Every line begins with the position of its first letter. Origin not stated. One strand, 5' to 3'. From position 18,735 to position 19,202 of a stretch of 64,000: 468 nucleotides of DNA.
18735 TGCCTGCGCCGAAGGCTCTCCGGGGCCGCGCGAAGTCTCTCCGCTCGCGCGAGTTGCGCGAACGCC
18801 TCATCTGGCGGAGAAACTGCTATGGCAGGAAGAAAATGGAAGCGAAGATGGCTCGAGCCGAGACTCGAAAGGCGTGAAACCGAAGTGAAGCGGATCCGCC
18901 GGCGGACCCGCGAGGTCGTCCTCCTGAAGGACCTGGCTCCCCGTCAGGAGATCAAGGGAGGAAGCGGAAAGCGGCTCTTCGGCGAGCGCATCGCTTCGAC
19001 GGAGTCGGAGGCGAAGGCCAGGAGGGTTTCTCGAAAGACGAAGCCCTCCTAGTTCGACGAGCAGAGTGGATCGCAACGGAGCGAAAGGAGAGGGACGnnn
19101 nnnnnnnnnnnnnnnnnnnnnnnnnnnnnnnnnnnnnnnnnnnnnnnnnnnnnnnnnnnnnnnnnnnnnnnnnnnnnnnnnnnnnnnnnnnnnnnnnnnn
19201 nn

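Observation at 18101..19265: Peptide cluster 2 (P4, P5 divergent from P7, P6): same leader family on both strands around a 311-nt control region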

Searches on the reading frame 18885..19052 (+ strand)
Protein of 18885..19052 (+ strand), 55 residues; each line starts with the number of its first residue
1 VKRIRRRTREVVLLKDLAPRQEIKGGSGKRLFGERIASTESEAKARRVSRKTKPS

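Call 43: find_homologous_proteins(query=A4, max_evalue=1)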
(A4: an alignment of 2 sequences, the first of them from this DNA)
Query A4 (2 sequences) (55 aa, profile of the alignment): 27 proteins with E <= 1 among 28 candidates.
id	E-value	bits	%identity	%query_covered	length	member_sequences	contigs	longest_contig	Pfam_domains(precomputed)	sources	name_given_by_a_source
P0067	3.8e-27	112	100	100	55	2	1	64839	-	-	-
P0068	3.7e-21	93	60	96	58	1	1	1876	-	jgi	jgi:hypothetical protein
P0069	7.4e-15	72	49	76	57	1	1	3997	-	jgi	jgi:hypothetical protein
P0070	8.1e-15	72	56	78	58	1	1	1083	-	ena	-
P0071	9.4e-14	69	56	82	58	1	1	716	-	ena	-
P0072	5.5e-13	66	51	75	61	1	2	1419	-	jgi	jgi:hypothetical protein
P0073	3.8e-12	64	65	62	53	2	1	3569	-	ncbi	-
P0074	8.3e-11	59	71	56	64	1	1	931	-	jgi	jgi:hypothetical protein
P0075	2.1e-10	58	68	56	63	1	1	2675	-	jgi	jgi:hypothetical protein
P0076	3.4e-10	58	55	69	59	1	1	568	-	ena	-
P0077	4.9e-10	57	70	55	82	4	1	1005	-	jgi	jgi:hypothetical protein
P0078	7.8e-10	56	70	55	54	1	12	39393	-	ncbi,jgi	ncbi:MAG TPA: hypothetical protein VIE37_16190 [Methylomirabilota bacterium]|jgi:hypothetical protei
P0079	1.2e-9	56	56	65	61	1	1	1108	-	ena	-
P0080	1.9e-9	55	65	56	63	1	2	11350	-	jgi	jgi:hypothetical protein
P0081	2.4e-9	55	51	91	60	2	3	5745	-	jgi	jgi:hypothetical protein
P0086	9.4e-5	40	64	51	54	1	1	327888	-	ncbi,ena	-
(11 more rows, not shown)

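Call 45: find_encoding_contigs(protein=P0086, flank=10000, max_places=2)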
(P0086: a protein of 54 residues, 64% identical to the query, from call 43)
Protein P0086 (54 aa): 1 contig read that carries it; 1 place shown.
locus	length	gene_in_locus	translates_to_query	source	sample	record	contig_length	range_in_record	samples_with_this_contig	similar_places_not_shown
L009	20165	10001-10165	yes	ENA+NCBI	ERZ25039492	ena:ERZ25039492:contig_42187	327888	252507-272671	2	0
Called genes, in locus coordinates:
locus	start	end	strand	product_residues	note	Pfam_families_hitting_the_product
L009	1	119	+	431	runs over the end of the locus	PF04542:Sigma70_r2 (weak)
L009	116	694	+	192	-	-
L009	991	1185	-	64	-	-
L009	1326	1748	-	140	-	PF13424:TPR_12 (weak)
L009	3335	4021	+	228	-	-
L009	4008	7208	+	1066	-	PF00027:cNMP_binding, PF03412:Peptidase_C39, PF00664:ABC_membrane, PF00005:ABC_tran, PF02463:SMC_N (faint)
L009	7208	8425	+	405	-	PF25919:BSH_CusB (faint), PF25973:BSH_CzcB (faint), PF26002:Beta-barrel_AprE (weak)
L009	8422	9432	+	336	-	PF00158:Sigma54_activat, PF01078:Mg_chelatase (faint), PF14532:Sigma54_activ_2, PF00004:AAA, PF07728:AAA_5 (faint), PF25601:AAA_lid_14, PF02954:HTH_8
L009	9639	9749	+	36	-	-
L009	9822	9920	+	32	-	-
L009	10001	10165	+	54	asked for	-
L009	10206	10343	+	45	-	-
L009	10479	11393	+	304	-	PF01063:Aminotran_4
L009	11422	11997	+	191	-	PF09837:DUF2064 (weak)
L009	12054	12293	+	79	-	-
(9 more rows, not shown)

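Call 46: find_encoding_contigs(protein=P0078, flank=10000, max_places=2)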
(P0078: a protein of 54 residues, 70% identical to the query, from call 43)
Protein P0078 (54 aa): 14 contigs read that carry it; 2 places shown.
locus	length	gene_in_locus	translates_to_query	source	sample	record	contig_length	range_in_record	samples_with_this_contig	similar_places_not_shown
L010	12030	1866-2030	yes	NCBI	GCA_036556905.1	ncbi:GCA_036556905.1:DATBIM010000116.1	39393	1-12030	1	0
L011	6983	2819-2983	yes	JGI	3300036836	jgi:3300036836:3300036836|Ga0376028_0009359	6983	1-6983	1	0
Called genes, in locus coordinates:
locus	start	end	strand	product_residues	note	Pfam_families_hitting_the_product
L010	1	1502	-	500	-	PF23186:DUF7059, PF05175:MTS, PF06325:PrmA (weak), PF08241:Methyltransf_11, PF13649:Methyltransf_25, PF13847:Methyltransf_31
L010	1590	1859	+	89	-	-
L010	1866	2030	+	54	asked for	-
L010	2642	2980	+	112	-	PF13424:TPR_12, PF24885:TPR_NPHP3, PF07721:TPR_4 (faint), PF00515:TPR_1 (faint), PF07719:TPR_2 (faint), PF13176:TPR_7 (faint), PF13374:TPR_10, PF13374:TPR_10, +2 more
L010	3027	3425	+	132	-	PF01909:NTP_transf_2, PF18765:Polbeta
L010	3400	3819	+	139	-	PF20797:HepT-like_2 (faint), PF01934:HepT-like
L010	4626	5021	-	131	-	-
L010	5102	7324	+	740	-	PF00916:Sulfate_transp, PF01740:STAS, PF13466:STAS_2 (weak), PF00027:cNMP_binding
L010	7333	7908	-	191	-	PF02357:NusG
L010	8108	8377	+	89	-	PF02604:PhdYeFM_antitox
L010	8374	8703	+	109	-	PF11663:Toxin_YhaV (weak), PF05016:ParE_toxin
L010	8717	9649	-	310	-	PF00795:CN_hydrolase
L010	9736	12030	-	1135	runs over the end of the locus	PF00072:Response_reg, PF01590:GAF, PF13185:GAF_2, PF13492:GAF_3, PF01590:GAF, PF13185:GAF_2, PF13492:GAF_3, PF01590:GAF, +5 more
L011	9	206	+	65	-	-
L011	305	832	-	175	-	PF23186:DUF7059 (weak)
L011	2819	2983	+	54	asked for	-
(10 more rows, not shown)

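Call 94: search_protein_families(library=padloc, proteins=[window:18885-19052:+], max_evalue=0.001)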
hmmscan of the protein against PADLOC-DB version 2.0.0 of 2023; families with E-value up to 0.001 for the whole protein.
window:18885-19052:+ (55 aa): 0 families
